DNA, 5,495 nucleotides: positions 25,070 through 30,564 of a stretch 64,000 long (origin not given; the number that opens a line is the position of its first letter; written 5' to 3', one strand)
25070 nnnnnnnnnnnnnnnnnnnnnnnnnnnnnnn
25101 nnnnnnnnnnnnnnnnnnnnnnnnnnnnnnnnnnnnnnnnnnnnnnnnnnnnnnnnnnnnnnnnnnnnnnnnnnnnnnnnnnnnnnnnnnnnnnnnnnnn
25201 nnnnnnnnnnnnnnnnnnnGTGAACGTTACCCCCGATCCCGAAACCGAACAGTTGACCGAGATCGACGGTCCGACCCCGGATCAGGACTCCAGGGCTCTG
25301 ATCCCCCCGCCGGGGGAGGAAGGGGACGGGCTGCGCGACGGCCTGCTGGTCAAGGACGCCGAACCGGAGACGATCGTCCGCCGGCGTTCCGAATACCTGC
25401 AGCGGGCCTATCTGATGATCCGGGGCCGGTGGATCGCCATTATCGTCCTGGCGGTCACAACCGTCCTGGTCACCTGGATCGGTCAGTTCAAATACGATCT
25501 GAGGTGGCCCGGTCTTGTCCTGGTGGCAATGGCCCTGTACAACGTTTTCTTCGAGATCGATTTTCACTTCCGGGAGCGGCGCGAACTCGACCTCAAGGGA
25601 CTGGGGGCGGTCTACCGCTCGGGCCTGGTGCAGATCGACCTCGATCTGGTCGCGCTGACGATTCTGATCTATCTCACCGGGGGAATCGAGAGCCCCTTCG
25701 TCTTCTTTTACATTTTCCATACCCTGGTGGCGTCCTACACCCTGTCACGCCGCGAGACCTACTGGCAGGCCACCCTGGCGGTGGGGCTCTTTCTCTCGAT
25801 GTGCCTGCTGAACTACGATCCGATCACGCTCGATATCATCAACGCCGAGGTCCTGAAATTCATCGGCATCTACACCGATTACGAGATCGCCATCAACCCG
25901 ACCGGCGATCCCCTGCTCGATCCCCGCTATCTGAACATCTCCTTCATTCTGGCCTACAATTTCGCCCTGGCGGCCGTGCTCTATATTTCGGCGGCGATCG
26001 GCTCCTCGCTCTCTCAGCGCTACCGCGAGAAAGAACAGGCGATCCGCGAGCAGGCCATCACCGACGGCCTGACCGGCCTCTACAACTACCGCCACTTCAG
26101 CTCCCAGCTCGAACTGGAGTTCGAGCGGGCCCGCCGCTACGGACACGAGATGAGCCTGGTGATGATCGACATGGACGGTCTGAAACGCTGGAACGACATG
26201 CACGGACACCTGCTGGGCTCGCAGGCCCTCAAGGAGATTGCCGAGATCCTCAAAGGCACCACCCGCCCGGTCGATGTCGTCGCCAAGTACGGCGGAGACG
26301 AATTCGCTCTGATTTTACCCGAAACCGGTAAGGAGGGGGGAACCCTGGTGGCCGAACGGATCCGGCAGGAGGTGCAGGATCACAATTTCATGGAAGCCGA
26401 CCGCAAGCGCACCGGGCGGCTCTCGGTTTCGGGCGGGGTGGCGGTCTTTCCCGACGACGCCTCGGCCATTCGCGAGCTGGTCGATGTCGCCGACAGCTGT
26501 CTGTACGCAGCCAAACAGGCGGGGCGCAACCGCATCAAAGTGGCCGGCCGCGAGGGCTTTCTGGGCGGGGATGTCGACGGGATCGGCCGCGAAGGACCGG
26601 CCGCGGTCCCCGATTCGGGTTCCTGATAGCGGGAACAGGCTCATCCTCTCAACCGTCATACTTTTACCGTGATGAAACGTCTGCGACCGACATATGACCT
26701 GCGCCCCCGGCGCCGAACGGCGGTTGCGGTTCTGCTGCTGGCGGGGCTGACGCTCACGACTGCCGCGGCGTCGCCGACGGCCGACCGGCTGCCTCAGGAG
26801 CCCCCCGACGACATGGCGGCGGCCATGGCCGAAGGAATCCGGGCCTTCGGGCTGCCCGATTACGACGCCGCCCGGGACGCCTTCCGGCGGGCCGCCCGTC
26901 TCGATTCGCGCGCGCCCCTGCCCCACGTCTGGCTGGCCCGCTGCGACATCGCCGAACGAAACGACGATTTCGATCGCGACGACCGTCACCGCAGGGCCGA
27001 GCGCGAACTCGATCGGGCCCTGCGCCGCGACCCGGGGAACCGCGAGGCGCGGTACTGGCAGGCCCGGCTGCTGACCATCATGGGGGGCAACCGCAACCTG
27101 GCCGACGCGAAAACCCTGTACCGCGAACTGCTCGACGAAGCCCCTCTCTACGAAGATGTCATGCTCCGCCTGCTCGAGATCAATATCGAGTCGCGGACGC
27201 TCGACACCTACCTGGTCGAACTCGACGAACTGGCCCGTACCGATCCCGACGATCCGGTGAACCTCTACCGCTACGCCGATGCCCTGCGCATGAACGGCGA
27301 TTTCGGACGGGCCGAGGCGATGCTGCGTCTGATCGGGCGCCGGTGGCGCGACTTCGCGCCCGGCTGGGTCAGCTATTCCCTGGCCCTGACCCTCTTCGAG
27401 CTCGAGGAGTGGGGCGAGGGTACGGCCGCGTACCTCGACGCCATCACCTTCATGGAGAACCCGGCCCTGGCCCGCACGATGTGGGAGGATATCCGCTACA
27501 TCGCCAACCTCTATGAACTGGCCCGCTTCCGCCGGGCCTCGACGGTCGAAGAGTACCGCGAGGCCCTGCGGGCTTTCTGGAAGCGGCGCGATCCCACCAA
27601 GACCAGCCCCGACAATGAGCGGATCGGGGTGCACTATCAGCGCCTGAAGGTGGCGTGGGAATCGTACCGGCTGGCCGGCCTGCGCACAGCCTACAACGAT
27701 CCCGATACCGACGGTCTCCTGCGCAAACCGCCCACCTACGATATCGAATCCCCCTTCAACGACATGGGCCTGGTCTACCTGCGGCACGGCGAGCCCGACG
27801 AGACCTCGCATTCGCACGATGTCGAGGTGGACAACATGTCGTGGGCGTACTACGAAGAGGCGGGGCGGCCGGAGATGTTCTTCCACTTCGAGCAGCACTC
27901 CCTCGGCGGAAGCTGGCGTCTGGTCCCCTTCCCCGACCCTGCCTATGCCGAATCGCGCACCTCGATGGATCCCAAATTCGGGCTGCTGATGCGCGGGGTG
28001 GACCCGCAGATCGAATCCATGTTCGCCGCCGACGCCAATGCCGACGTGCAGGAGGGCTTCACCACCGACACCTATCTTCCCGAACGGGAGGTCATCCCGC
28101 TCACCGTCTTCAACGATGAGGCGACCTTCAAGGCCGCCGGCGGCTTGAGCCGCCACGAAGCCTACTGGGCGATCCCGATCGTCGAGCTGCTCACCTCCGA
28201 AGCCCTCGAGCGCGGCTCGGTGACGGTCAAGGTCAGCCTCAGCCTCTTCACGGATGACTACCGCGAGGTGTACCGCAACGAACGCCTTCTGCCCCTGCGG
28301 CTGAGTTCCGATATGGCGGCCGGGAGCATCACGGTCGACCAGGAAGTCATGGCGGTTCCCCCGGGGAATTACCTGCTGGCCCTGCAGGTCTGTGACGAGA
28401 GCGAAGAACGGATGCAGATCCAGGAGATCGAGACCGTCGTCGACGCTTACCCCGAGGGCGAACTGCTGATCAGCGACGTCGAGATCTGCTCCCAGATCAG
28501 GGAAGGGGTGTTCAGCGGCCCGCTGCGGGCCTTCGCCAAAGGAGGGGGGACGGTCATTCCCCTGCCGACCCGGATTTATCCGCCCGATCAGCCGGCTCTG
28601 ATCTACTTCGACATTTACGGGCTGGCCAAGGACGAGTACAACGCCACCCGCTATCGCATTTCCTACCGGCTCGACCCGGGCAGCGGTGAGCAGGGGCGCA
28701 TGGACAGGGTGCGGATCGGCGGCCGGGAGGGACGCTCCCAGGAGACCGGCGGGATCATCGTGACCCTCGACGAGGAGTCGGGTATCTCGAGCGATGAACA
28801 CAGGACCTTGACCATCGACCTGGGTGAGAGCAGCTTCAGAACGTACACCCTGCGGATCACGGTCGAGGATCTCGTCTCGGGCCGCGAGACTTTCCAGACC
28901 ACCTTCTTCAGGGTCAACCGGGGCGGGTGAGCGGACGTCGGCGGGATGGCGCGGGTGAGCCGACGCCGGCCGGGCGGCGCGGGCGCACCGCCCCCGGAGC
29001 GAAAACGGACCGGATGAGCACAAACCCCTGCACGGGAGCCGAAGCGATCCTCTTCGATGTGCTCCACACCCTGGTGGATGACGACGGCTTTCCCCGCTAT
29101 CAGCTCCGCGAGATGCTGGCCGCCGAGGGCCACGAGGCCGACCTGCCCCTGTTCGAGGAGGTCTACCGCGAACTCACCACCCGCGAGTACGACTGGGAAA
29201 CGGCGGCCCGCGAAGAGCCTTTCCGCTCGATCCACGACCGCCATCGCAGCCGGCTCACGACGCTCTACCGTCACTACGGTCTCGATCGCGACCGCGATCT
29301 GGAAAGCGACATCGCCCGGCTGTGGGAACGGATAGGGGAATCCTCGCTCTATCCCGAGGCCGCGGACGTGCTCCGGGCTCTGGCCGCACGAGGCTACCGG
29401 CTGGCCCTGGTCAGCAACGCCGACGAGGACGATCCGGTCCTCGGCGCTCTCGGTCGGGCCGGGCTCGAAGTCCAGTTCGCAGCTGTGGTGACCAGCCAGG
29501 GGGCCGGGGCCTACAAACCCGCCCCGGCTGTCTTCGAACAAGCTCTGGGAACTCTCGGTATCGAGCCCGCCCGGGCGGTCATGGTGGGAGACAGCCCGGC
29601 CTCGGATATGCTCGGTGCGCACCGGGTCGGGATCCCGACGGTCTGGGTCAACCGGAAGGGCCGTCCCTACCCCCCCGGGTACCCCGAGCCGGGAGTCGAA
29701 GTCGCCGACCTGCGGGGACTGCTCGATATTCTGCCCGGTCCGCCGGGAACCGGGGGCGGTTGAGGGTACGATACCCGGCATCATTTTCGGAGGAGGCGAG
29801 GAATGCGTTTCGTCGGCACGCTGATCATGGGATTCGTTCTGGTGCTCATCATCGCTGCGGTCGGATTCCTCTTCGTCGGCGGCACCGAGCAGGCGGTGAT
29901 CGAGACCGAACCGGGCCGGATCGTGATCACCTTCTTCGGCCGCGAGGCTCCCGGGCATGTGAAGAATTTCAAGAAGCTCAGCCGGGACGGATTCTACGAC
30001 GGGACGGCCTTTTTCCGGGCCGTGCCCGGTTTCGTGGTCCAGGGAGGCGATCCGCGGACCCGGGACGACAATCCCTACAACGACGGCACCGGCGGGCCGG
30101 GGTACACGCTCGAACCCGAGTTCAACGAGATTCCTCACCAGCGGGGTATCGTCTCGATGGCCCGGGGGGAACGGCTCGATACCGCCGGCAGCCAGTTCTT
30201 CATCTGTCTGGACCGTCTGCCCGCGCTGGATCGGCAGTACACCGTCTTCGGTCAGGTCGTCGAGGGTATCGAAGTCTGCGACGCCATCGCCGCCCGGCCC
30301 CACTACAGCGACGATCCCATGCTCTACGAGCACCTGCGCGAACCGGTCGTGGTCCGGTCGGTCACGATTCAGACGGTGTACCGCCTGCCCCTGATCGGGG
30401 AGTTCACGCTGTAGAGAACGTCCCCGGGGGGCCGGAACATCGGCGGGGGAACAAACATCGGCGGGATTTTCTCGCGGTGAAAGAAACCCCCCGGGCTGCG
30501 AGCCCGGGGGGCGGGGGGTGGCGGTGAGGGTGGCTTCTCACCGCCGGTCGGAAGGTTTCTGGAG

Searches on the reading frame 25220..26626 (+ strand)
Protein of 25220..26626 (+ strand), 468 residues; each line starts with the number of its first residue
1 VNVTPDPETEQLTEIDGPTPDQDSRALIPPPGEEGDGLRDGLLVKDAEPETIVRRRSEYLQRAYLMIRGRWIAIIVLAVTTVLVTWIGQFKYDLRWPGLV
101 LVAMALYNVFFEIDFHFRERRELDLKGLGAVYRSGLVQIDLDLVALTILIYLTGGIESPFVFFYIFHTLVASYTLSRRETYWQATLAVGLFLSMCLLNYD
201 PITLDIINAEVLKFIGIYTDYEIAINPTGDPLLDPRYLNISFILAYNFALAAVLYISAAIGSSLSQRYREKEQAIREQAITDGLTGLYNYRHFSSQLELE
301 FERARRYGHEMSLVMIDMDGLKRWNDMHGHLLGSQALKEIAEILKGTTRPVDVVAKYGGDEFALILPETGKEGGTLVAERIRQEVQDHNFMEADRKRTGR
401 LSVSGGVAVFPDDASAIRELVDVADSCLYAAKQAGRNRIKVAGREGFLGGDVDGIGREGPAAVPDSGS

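Call 18: search_protein_families(library=pfam, max_evalue=0.00001, proteins=[window:25220-26626:+])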
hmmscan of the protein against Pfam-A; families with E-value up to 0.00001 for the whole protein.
window:25220-26626:+ (468 aa): 1 family
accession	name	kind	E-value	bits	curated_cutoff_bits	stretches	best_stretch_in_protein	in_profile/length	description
PF00990.26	GGDEF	-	1.6e-42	145.4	23.8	1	279-438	1-161/161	Diguanylate cyclase, GGDEF domain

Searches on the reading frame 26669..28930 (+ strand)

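Call 18: search_protein_families(library=pfam, max_evalue=0.00001, proteins=[window:26669-28930:+])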
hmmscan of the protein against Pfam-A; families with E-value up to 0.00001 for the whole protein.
window:26669-28930:+ (753 aa): 2 families
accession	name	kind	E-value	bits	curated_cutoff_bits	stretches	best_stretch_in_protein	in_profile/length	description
PF14559.12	TPR_19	-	3.8e-12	46.8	25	0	185-223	14-52/68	Tetratricopeptide repeat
PF13431.12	TPR_17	-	1.7e-06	28.3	24.4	0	189-216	6-33/34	Tetratricopeptide repeat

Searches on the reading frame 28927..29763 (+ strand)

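Call 18: search_protein_families(library=pfam, max_evalue=0.00001, proteins=[window:28927-29763:+])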
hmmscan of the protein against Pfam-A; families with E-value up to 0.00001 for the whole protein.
window:28927-29763:+ (278 aa): 4 families
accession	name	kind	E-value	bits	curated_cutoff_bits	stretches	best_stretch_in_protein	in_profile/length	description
PF00702.32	Hydrolase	-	5.7e-24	86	26.4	1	39-235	2-191/191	haloacid dehalogenase-like hydrolase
PF13419.12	HAD_2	-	5e-18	66.3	23.8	1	134-241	70-178/178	Haloacid dehalogenase-like hydrolase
PF13242.12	Hydrolase_like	-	2.6e-13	50.1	22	1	197-242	4-49/75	HAD-hyrolase-like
PF12710.13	HAD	-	9.9e-06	26.5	27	0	41-224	1-182/189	haloacid dehalogenase-like hydrolase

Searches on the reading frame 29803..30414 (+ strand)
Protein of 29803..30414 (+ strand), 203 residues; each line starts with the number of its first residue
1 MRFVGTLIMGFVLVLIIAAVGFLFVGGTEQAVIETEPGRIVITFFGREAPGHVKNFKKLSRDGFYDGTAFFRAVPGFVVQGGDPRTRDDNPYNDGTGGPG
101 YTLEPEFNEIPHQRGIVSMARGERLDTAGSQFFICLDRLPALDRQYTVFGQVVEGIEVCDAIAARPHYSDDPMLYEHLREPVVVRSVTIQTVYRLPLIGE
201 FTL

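Call 19: search_protein_families(library=pfam, max_evalue=0.00001, proteins=[window:29803-30414:+])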
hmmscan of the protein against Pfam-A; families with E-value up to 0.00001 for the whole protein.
window:29803-30414:+ (203 aa): 1 family
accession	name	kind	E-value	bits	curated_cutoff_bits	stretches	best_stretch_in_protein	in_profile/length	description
PF00160.26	Pro_isomerase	-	1e-42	146.5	21.7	1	32-172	3-147/159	Cyclophilin type peptidyl-prolyl cis-trans isomerase/CLD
